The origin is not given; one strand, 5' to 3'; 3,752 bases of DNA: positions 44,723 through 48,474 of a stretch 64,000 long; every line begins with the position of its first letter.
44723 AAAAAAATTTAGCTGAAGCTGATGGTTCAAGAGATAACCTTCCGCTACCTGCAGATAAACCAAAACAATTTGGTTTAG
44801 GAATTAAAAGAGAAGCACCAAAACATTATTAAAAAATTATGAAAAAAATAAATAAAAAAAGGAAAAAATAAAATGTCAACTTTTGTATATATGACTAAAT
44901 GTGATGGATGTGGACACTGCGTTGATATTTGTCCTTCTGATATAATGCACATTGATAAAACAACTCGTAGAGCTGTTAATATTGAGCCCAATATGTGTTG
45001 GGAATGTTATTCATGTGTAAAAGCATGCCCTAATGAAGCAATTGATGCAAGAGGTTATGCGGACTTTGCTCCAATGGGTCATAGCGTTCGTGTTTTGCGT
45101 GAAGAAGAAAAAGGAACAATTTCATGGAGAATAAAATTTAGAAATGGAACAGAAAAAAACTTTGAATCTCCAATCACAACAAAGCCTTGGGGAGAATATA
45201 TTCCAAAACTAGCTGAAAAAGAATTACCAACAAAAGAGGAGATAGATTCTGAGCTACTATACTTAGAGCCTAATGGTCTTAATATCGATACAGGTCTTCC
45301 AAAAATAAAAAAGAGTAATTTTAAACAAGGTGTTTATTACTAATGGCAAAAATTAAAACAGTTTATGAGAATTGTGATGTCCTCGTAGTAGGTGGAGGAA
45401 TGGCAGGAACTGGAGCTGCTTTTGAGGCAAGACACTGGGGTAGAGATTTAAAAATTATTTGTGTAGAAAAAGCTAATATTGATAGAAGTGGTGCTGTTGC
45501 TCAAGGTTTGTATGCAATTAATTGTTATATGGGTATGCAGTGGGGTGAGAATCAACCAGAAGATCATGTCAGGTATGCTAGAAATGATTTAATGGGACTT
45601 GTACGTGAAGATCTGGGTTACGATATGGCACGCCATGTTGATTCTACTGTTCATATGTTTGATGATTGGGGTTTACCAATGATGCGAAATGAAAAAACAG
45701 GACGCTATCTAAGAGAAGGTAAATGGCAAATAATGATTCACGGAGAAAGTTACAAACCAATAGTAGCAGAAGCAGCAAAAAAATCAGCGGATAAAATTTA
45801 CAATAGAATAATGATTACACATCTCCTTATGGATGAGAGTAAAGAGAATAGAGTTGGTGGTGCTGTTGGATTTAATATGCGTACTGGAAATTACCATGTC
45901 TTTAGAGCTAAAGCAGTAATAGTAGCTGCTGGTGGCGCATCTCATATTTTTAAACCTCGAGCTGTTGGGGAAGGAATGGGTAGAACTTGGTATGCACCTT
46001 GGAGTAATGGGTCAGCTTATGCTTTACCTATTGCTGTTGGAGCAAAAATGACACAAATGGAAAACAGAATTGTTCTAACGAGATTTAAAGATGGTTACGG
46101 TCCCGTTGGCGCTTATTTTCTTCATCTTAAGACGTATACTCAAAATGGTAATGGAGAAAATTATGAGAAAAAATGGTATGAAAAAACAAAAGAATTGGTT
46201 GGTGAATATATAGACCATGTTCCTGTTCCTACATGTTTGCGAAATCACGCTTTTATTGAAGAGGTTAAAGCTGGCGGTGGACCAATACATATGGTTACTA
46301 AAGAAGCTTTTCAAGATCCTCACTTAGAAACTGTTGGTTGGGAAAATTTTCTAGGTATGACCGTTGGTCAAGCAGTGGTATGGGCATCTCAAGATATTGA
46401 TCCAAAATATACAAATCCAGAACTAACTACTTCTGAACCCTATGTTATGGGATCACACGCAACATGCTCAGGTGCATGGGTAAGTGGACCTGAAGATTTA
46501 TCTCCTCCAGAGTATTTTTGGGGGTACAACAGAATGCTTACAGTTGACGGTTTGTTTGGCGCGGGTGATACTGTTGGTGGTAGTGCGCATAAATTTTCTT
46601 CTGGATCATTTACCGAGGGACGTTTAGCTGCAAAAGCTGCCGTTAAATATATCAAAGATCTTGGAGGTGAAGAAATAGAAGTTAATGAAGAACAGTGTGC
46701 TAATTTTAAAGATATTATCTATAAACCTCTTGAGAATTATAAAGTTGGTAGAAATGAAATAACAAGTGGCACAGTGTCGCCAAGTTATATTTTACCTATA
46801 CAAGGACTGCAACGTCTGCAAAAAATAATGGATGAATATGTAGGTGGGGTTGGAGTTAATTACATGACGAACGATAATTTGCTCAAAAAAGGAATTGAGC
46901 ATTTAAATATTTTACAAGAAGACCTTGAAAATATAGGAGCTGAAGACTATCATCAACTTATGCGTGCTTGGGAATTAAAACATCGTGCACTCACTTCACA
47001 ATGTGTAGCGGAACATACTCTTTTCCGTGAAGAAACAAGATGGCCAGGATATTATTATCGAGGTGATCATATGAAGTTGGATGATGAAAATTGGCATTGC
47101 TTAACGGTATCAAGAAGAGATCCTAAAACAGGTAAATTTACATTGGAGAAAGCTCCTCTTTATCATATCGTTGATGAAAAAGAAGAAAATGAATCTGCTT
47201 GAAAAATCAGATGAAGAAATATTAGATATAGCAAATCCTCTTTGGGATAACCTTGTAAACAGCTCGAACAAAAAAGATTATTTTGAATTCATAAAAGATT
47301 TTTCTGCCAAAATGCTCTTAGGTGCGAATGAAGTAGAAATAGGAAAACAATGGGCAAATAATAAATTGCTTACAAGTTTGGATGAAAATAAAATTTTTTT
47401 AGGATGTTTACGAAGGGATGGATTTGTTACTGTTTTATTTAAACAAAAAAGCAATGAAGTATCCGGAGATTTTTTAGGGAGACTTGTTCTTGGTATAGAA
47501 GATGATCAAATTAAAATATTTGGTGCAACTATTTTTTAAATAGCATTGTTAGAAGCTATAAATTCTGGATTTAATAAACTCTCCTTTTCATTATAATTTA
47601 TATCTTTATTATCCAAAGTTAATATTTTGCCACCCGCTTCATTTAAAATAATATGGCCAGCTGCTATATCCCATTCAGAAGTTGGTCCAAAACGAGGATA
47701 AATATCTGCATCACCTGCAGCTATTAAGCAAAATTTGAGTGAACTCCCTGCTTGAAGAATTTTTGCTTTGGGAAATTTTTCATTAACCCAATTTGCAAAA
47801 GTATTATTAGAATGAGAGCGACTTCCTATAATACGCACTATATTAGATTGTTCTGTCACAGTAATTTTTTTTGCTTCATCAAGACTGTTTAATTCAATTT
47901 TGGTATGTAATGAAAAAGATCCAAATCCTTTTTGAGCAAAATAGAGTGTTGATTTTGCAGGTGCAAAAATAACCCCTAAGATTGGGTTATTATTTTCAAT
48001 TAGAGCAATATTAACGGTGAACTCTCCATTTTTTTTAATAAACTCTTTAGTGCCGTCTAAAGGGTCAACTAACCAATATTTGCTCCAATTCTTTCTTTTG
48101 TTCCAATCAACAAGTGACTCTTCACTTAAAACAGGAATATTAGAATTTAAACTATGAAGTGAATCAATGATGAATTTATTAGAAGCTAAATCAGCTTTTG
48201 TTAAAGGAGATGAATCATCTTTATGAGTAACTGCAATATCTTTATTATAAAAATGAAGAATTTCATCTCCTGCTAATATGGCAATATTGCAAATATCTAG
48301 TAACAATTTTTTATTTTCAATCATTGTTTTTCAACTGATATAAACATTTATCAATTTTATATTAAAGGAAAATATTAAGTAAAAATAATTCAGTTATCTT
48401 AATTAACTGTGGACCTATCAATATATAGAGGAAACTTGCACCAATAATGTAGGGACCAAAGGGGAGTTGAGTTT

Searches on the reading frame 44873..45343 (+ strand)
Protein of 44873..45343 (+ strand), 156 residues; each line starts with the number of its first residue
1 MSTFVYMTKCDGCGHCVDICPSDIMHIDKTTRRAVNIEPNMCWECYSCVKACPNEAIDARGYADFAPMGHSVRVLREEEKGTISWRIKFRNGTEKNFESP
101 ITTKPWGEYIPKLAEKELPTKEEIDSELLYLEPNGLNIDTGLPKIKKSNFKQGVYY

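Call 13: search_protein_families(library=pfam, proteins=[window:44873-45343:+], max_evalue=0.001)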
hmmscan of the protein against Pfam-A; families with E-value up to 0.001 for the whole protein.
window:44873-45343:+ (156 aa): 14 families
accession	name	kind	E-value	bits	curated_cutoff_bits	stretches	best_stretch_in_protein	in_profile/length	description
PF12139.13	APS-reductase_C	-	1.6e-31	108.8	25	1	60-140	2-79/82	Adenosine-5'-phosphosulfate reductase beta subunit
PF00037.32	Fer4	-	1.1e-11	44.5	21.1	2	36-58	2-24/24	4Fe-4S binding domain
PF12838.12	Fer4_7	-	1.2e-10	42.1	27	1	9-56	1-52/52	4Fe-4S dicluster domain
PF13187.11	Fer4_9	-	8.8e-09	35.7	27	1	9-57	1-52/52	4Fe-4S dicluster domain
PF13237.11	Fer4_10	-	1.5e-08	34.9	25.5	1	8-53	7-53/53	4Fe-4S dicluster domain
PF13484.11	Fer4_16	-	1.7e-08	35.5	30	1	42-63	2-22/66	4Fe-4S double cluster binding domain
PF12800.12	Fer4_4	-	2.2e-07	31.1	24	0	39-54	1-16/17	4Fe-4S binding domain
PF12837.12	Fer4_6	-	2.5e-07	30.7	25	1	8-23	7-22/24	4Fe-4S binding domain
PF12798.12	Fer4_3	-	1.3e-06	29.2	27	0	10-24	1-15/15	4Fe-4S binding domain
PF25160.1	LdpA_Fe-S-bd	-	1.3e-06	28.5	27.6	1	5-26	23-44/49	LdpA Fe-S cluster-binding domain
PF12797.12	Fer4_2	-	8e-06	25.9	24.5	0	5-22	5-22/22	4Fe-4S binding domain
PF14697.11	Fer4_21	-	1.9e-05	25.1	35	0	37-59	3-25/59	4Fe-4S dicluster domain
PF13459.11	Fer4_15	-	0.00016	22.8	22.4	0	8-22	6-20/66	4Fe-4S single cluster domain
PF13183.11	Fer4_8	-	0.00066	20.6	27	0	7-24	51-68/68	4Fe-4S dicluster domain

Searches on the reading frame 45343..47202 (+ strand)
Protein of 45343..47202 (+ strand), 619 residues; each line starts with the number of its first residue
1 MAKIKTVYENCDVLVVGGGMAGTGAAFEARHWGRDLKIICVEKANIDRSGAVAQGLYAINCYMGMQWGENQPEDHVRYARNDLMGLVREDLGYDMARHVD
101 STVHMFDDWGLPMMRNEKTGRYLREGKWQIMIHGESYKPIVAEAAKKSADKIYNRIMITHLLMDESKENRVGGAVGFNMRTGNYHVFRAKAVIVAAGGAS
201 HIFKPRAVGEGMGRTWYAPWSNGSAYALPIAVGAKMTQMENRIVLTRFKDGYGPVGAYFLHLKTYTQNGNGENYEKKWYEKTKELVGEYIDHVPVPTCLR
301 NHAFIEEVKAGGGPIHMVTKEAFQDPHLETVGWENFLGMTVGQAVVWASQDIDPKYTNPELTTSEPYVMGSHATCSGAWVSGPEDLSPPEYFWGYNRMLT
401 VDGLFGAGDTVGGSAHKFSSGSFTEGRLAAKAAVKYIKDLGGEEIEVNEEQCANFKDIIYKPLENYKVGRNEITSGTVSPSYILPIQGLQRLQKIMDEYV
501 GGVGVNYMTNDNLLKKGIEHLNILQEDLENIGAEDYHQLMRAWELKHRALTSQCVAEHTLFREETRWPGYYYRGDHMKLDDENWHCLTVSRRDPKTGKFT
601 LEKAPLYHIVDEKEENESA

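Call 13: search_protein_families(library=pfam, proteins=[window:45343-47202:+], max_evalue=0.001)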
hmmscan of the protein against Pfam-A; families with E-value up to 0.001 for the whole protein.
window:45343-47202:+ (619 aa): 4 families
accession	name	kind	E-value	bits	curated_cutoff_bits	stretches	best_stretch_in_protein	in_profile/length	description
PF00890.30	FAD_binding_2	-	2e-22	80.4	20.4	1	12-241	1-249/414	FAD binding domain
PF02910.25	Succ_DH_flav_C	-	4.1e-11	43.4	20.8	1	490-606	2-116/130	Fumarate reductase flavoprotein C-term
PF01266.30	DAO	-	4.2e-06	27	27.9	1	12-108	1-95/353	FAD dependent oxidoreductase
PF07992.20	Pyr_redox_2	-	0.0001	22.3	26.1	1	12-57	2-41/291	Pyridine nucleotide-disulphide oxidoreductase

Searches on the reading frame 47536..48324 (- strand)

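Call 13: search_protein_families(library=pfam, proteins=[window:47536-48324:-], max_evalue=0.001)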
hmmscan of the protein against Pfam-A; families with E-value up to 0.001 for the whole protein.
window:47536-48324:- (262 aa): 1 family
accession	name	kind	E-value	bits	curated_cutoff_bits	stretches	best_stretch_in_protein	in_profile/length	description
PF00459.30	Inositol_P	-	8.4e-50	170.2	27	1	13-258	11-253/271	Inositol monophosphatase family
